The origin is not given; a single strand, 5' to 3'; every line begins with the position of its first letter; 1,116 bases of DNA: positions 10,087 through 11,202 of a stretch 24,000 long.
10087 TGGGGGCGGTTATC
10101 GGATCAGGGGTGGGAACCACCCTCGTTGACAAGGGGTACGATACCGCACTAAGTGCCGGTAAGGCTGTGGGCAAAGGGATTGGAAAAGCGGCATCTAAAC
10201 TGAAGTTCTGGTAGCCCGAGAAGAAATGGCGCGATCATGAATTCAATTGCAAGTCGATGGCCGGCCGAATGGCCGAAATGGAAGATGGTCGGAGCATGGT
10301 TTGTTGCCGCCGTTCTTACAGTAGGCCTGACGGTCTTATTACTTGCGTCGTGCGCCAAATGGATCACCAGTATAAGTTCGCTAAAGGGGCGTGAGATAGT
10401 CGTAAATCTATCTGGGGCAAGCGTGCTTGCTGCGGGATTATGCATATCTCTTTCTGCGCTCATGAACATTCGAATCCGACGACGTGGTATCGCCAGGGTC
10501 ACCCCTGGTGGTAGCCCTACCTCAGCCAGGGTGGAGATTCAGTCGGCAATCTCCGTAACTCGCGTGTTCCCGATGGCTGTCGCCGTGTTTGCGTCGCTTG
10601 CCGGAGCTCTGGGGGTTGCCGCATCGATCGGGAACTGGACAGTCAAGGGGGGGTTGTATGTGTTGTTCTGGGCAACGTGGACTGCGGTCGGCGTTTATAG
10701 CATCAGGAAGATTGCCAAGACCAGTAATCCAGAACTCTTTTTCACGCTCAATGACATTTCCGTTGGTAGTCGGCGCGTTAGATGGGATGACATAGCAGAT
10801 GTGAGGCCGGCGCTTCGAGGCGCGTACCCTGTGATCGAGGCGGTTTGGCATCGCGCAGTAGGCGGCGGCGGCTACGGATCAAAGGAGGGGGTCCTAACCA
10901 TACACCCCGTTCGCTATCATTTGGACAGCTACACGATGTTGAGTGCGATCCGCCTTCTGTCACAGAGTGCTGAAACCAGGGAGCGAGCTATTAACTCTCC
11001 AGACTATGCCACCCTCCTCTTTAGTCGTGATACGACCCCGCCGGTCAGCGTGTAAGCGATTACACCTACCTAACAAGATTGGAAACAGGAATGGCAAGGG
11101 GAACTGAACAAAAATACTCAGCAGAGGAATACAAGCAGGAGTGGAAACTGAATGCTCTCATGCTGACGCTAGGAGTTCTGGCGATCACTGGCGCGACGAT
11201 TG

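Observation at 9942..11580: Low-GC three-gene membrane cassette embedded in a ~70% GC chromosome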

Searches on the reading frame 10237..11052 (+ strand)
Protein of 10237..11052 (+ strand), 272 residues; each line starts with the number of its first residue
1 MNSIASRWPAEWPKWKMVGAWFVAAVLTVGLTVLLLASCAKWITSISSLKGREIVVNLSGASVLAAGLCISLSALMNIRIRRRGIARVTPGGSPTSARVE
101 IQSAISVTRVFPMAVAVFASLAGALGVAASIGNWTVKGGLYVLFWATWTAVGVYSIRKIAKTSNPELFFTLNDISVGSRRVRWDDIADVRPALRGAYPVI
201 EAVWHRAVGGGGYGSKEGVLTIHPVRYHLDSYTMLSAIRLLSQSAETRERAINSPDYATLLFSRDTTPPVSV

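Call 5: search_protein_families(library=pfam, proteins=[window:10237-11052:+], max_evalue=1)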
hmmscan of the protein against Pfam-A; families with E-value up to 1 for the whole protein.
window:10237-11052:+ (272 aa): 2 families
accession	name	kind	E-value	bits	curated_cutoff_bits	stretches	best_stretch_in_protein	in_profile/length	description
PF10756.15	bPH_6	-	0.034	14.6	22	1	176-193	17-32/73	Bacterial PH domain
PF13903.11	Claudin_2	-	0.086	13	29.1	1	21-92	89-157/192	PMP-22/EMP/MP20/Claudin tight junction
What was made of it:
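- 10237..11055 (+): ORF2: 272-aa protein with 4 predicted TM helices and a soluble tail; candidate immunity protein. The bPH_6 match is sub-threshold (14.6 against 22 bits, call 5).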

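Call 6: search_protein_families(library=ncbifam, proteins=[window:10237-11052:+], max_evalue=1)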
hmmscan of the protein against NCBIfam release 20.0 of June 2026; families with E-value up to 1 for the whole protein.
window:10237-11052:+ (272 aa): 0 families

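Call 7: find_homologous_proteins(query=window:10237-11052:+, max_evalue=0.01)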
Query window:10237-11052:+ (272 aa): 2 proteins with E <= 0.01 among 6887 candidates.
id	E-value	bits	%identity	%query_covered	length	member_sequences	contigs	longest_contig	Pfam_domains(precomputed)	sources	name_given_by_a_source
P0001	7.8e-156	535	99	94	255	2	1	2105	-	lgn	-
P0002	3.3e-81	291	79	64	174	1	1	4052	-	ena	-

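Call 8: find_encoding_contigs(protein=window:10237-11052:+, flank=10000)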
Protein window:10237-11052:+ (272 aa): 2 contigs read that carry it; 2 places shown.
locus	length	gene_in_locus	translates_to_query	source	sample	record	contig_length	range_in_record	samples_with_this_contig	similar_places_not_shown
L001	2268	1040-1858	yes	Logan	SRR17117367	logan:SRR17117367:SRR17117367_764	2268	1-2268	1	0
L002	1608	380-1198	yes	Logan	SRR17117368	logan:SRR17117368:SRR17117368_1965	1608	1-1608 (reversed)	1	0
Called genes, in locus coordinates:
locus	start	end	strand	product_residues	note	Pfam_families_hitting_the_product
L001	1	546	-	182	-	?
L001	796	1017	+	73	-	-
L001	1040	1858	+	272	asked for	-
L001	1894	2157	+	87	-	-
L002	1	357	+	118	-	?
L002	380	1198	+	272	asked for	-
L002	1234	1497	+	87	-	-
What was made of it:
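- A gene caller annotated exactly this 73-aa ORF on the identical Logan contig L001 (call 8).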

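Call 9: find_encoding_contigs(protein=P0002, flank=10000)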
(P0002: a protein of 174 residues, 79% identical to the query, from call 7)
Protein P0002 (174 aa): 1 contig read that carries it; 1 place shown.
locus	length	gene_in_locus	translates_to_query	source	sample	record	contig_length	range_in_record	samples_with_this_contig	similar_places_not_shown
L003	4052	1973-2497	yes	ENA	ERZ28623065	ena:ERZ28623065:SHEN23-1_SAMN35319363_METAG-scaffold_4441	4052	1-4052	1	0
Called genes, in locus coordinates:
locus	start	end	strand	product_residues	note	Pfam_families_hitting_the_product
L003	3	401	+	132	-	?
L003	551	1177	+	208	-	PF00239:Resolvase, PF02796:HTH_7 (faint), PF13384:HTH_23 (weak)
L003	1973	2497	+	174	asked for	-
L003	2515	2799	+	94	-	-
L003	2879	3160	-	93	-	-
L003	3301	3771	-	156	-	-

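Call 10: find_encoding_contigs(protein=P0001, flank=10000)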
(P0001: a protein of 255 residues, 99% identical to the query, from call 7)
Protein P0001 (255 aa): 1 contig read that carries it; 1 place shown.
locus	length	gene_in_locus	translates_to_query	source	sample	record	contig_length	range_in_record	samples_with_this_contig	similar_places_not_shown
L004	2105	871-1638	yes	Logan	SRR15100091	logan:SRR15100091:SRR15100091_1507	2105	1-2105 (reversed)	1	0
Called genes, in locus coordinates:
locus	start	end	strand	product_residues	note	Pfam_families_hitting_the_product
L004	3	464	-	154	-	?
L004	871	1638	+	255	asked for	-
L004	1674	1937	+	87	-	-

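Call 51: search_protein_families(library=pfam, proteins=[L003:3301-3831:-, L003:2879-3160:-, L003:87-401:+], max_evalue=0.05)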
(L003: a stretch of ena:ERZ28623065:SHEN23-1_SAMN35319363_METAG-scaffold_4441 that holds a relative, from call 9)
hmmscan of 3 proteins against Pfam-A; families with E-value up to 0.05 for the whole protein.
L003:3301-3831:- (176 aa): 0 families

L003:2879-3160:- (93 aa): 0 families

L003:87-401:+ (104 aa): 1 family
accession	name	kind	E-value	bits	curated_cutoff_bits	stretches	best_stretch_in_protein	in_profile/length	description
PF08857.17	ParBc_2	-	0.032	14.8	23.6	1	8-63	86-139/158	Putative ParB-like nuclease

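Call 56: find_homologous_proteins(query=A4, max_evalue=0.01)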
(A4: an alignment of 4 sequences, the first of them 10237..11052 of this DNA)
Query A4 (4 sequences) (272 aa, profile of the alignment): 3 proteins with E <= 0.01 among 8000 candidates.
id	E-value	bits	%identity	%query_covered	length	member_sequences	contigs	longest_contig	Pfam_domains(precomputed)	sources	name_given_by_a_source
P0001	4.1e-128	444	99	94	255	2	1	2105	-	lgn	-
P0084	3.2e-120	418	23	97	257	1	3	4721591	-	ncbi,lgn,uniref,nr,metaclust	ncbi:hypothetical protein SAMN04489765_4369 [Tsukamurella pulmonis]|uniref:PH domain-containing prot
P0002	2.3e-91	324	79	64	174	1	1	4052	-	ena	-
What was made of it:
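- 10237..11055 (+): Word-indexed searches of 5.8 billion clusters, with the single sequence and then with a profile, found only three clusters (calls 7, 56).
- Tried and rejected: A profile search for more ORF2 relatives returned only the three clusters already known (call 56).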

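Call 64: search_dna_similar(query=L003:551-1174:+, collection=plasmids, mode=protein, max_rows=15)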
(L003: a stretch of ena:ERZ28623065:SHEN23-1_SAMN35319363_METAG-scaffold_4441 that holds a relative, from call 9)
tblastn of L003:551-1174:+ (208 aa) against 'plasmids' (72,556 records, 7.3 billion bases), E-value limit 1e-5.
The search stops at 5000 records and this limit was reached: more records match than are counted here, and every count below describes the 5000 best-scoring records only.
Records with a match: at least 5000; places in all: 10038; records where one place covers at least 80% of the query: 3890.
Best place of each record, by identity: 80-90% 10; 60-80% 29; <60% 4961.
By first word of the organism name: Staphylococcus 1541; Klebsiella 634; Escherichia 462; Enterobacter 361; Xanthomonas 210; Enterococcus 168; Pseudomonas 156; Citrobacter 123; Bacillus 121; Aeromonas 91; and 222 more.
By predicted mobility (MOB-suite, as given by PLSDB): mobilizable 1881; conjugative 1600; non-mobilizable 1519.
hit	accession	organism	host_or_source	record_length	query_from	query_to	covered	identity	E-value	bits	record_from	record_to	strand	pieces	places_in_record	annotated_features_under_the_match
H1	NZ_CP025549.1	Mycobacterium paragordonae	Homo sapiens,cultured bacteria,sputum ...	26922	1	207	100%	76.8%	2e-78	261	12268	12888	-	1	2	recombinase family protein | Mu transposase C-terminal domain-containing protein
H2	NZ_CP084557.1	Arthrobacter sp. FW306-05-C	isolate,terrestrial sediment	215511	1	208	100%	76.4%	3e-78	261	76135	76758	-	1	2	recombinase family protein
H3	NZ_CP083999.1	Mycobacterium avium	Homo sapiens,sputum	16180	1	205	99%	76.7%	2e-76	256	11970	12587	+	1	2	recombinase family protein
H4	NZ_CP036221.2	Mycobacterium avium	Homo sapiens,bacterial ...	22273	1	205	99%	76.7%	2e-76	256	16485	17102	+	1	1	recombinase family protein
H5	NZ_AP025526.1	Mycobacterium sp. 20KCMC460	Homo sapiens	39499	1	205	99%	76.7%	2e-76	256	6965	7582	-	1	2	recombinase family protein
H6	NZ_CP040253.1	Mycobacterium avium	Homo sapiens,sputum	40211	1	205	99%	76.7%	2e-76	256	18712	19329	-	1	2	recombinase family protein | Mu transposase C-terminal domain-containing protein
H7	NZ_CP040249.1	Mycobacterium avium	Homo sapiens,sputum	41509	1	205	99%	76.7%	2e-76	256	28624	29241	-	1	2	recombinase family protein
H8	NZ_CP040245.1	Mycobacterium avium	Homo sapiens,sputum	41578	1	205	99%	76.7%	2e-76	256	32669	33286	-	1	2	recombinase family protein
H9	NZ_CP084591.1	Mycobacterium intracellulare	water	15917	1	201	97%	77.1%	2e-76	256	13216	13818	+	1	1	recombinase family protein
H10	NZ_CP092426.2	Mycobacterium lentiflavum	-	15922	1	201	97%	77.1%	2e-76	256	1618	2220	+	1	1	recombinase family protein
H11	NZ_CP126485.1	Kocuria rosea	mixed culture,an irradiated device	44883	1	187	90%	82.4%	2e-76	256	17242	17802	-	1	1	recombinase family protein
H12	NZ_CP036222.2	Mycobacterium avium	Homo sapiens,bacterial ...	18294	1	197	95%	77.7%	1e-75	253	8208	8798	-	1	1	recombinase family protein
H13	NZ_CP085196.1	Mycobacterium avium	Homo sapiens,sputum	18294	1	197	95%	77.7%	1e-75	253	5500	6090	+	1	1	recombinase family protein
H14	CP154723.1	Mycobacterium avium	Homo sapiens,sputum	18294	1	197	95%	77.7%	1e-75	253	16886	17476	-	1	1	recombinase family protein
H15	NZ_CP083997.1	Mycobacterium avium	Homo sapiens,sputum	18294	1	197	95%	77.7%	1e-75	253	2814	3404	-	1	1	recombinase family protein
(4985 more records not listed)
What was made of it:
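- Closest known: Small serine resolvases with an upstream res site. Same: Close relatives occur on actinobacterial plasmids (call 64).
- The resolvase is about 77% identical to resolvases on small Mycobacterium, Arthrobacter and Kocuria plasmids (call 64).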

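Call 66: predict_structure(alignment_id=A4)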
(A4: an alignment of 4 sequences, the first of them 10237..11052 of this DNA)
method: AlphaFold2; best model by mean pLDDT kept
length: 272 residues; sequences in the alignment: 4
mean_pLDDT: 42.1   pTM: 0.30
mean pLDDT of the five models: 42.1, 41.1, 40.1, 38.8, 38.5
residues with pLDDT >= 90: 0; 70-90: 0; 50-70: 66; < 50: 206
segments of 3 or more residues with pLDDT < 50: 1-30, 42-58, 60-63, 71-117, 126-132, 149-195, 201-229, 264-272
pLDDT, mean of each block of 10 residues (from residue 1): 29 35 45 50 44 43 50 41 31 28 29 44 47 50 52 41 33 31 35 48 44 33 41 56 60 57 45 24
secondary structure, 60 per line:
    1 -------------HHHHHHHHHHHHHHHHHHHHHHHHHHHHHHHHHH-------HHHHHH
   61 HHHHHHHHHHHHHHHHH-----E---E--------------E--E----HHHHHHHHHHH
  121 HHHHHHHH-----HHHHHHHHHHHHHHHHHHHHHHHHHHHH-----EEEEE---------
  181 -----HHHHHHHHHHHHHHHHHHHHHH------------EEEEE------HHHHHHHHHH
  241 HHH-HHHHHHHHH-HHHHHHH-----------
elements in order: H14-47 H55-77 H110-128 H134-161 E167-171 H186-207 E220-224 H231-243 H245-253 H255-261
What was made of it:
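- On Bacterial PH domain (bPH_6) in the ORF2 tail: The AlphaFold model is unusable (call 66).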

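Call 71: search_dna_similar(query=window:10237-11052:+, collection=plasmids, mode=protein, max_rows=10, max_evalue=0.01)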
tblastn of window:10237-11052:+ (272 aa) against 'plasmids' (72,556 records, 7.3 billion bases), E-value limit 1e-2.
No match.

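Call 75: search_solved_structures(query=A4, max_evalue=1)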
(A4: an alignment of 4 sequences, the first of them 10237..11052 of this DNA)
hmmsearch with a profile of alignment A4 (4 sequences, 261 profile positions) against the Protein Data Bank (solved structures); distinct sequences matched with E-value up to 1: 3.
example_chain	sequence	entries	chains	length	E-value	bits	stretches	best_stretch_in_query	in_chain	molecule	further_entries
4pb3_A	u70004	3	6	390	0.83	12.3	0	62-123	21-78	D-threo-3-hydroxyaspartate dehydratase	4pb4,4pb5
3wqg_A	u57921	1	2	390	0.84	12.2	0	62-123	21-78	D-threo-3-hydroxyaspartate dehydratase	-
3wqc_A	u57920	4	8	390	0.84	12.2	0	62-123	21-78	D-threo-3-hydroxyaspartate dehydratase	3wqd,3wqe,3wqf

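Call 76: search_protein_families(library=padloc, proteins=[window:10237-11052:+, P0084], max_evalue=0.1)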
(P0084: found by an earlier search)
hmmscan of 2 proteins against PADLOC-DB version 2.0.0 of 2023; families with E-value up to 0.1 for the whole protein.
window:10237-11052:+ (272 aa): 1 family
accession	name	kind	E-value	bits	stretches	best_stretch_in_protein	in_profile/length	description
PDLC04300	PDC-M02B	-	0.0093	12.8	1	153-203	68-120/373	-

P0084 (257 aa): 0 families

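Call 77: search_protein_families(library=pfam, proteins=[P0084, P0002, L003:551-1174:+], max_evalue=1)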
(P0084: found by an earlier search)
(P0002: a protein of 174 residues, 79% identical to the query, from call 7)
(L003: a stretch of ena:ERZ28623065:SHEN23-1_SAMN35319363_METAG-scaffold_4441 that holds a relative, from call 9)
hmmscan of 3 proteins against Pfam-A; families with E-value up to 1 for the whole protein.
P0084 (257 aa): 8 families
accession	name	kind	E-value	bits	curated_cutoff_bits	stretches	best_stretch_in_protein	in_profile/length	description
PF11992.13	TgpA_N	-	0.011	15.2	30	1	16-83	43-105/333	TgpA N-terminal domain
PF08592.16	Anthrone_oxy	-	0.018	15.7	27.3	0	22-69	9-57/106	Anthrone oxygenase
PF12263.13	DUF3611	-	0.035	14.4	27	1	21-95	21-90/175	Protein of unknown function (DUF3611)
PF23778.1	Phage_holin_2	-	0.038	14.7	32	1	26-69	5-48/92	Putative phage holin family 2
PF07695.17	7TMR-DISM_7TM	-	0.049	14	29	0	24-83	103-154/205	7TM diverse intracellular signalling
PF03994.20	DUF350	-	0.093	13.2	26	1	109-156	47-88/133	Domain of Unknown Function (DUF350)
PF07332.16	Phage_holin_3_6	-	0.15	12.6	28.4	1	13-80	34-99/116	Putative Actinobacterial Holin-X, holin superfamily III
PF00003.28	7tm_3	-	0.18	11.8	33.5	1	18-67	10-59/251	7 transmembrane sweet-taste receptor of 3 GCPR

P0002 (174 aa): 0 families

L003:551-1174:+ (208 aa): 27 families (the best 25 are shown)
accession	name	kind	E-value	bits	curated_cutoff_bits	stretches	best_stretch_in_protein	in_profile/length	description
PF00239.26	Resolvase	-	1.8e-43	148.6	23.3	1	3-136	2-144/145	Resolvase, N terminal domain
PF13384.12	HTH_23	-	3.7e-06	27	24.6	1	165-190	16-41/50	Homeodomain-like domain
PF02796.21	HTH_7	-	2.3e-05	24.8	23.8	1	167-187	22-42/45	Helix-turn-helix domain of resolvase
PF13551.12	HTH_29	-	5.8e-05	23.6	28.1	1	168-203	14-51/64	Winged helix-turn helix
PF09339.16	HTH_IclR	-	0.00018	21.6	22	1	164-187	16-39/52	IclR helix-turn-helix domain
PF13309.12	HTH_22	-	0.0002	21.8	29.6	1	167-188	42-63/63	HTH domain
PF04967.18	HTH_10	-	0.0002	21.5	23.1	1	163-192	20-49/53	HTH DNA binding domain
PF13518.12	HTH_28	-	0.00053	20.5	25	1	165-189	11-35/52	Helix-turn-helix domain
PF06056.18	Terminase_5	-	0.0008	19.7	20.3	1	167-198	14-45/58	Putative ATPase subunit of terminase (gpP-like)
PF00440.29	TetR_N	-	0.00095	19.3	24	1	166-186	16-36/47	Bacterial regulatory proteins, tetR family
PF13565.12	HTH_32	-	0.0013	19.7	33.7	1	126-187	12-73/73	Homeodomain-like domain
PF12728.13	HTH_17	-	0.0014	19.3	27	1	167-189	2-24/51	Helix-turn-helix domain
PF08281.18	Sigma70_r4_2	-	0.002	18.2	25.7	1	167-190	27-50/54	Sigma-70, region 4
PF08279.18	HTH_11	-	0.0022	18.3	25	1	167-189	16-38/55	HTH domain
PF04748.18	Polysacc_deac_2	-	0.0042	16.6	27.5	1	28-92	148-209/212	Divergent polysaccharide deacetylase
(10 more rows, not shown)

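Call 83: find_related_loci(query=A4, collection=viral_contigs, flank=5000)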
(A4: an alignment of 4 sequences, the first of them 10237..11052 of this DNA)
Query A4 (272 aa) in viral_contigs; peptide patterns used: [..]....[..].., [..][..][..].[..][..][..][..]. (x = any residue, [..] = any of these).
35 stretches matched a pattern, but none encodes a relative of the query by tblastn (E <= 1e-3).
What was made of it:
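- Tried and rejected: ORF2 against viral contigs gave none (call 83).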

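Call 105: search_protein_families(library=pfam, proteins=[L127:8256-8990:+, L127:9085-9435:+, L127:9461-10303:+, L127:10371-10616:+, L127:10782-10982:+, L127:10982-11458:+], max_evalue=0.5)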
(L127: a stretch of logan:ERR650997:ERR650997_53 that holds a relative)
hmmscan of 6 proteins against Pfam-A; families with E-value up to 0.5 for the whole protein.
L127:8256-8990:+ (245 aa): 1 family
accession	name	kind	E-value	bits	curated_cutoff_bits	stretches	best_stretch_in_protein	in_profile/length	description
PF13284.11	DUF4072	-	0.38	11.6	24.6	0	19-47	13-39/46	Domain of unknown function (DUF4072)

L127:9085-9435:+ (117 aa): 0 families

L127:9461-10303:+ (281 aa): 2 families
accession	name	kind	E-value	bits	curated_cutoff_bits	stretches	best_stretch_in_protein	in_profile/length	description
PF09177.16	STX6_10_61_N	-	0.033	15.2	29.4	1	93-140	13-62/99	Syntaxin 6/10/61, N-terminal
PF24892.1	UTP6_C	-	0.066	13.5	27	1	85-134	81-130/261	U3 small nucleolar RNA-associated protein 6 C-terminal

L127:10371-10616:+ (82 aa): 8 families
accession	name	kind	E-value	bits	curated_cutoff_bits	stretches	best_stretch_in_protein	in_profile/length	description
PF13488.11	Gly-zipper_Omp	-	0.0025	18.1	25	1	7-45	2-42/46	Glycine zipper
PF21724.2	DUF6861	-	0.0036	17.2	28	1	6-49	45-88/194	Family of unknown function (DUF6861)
PF05433.20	Rick_17kDa_Anti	-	0.0067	16.8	24.2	2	25-50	1-27/43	Glycine zipper 2TM domain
PF13441.11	Gly-zipper_YMGG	-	0.08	13.1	28.9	1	3-46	2-43/45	YMGG-like Gly-zipper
PF13988.11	DUF4225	-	0.23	11.3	25.9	1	16-62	42-91/165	Protein of unknown function (DUF4225)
PF13436.11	Gly-zipper_OmpA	-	0.33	11.2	27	0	3-42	3-44/44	Glycine-zipper domain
PF11368.13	DUF3169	-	0.43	10.6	31.6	1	32-71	12-51/250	Protein of unknown function (DUF3169)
PF11981.13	DUF3482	-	0.43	10.4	29.2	1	5-44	152-191/293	Domain of unknown function (DUF3482)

L127:10782-10982:+ (67 aa): 2 families
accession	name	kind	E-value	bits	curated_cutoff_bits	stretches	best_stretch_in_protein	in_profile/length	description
PF14004.11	DUF4227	-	0.12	12.8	27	1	28-66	6-44/71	Protein of unknown function (DUF4227)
PF18169.6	SLATT_6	-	0.26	11.3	27.1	1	6-43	37-73/176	SMODS and SLOG-associating 2TM effector domain 6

L127:10982-11458:+ (159 aa): 0 families
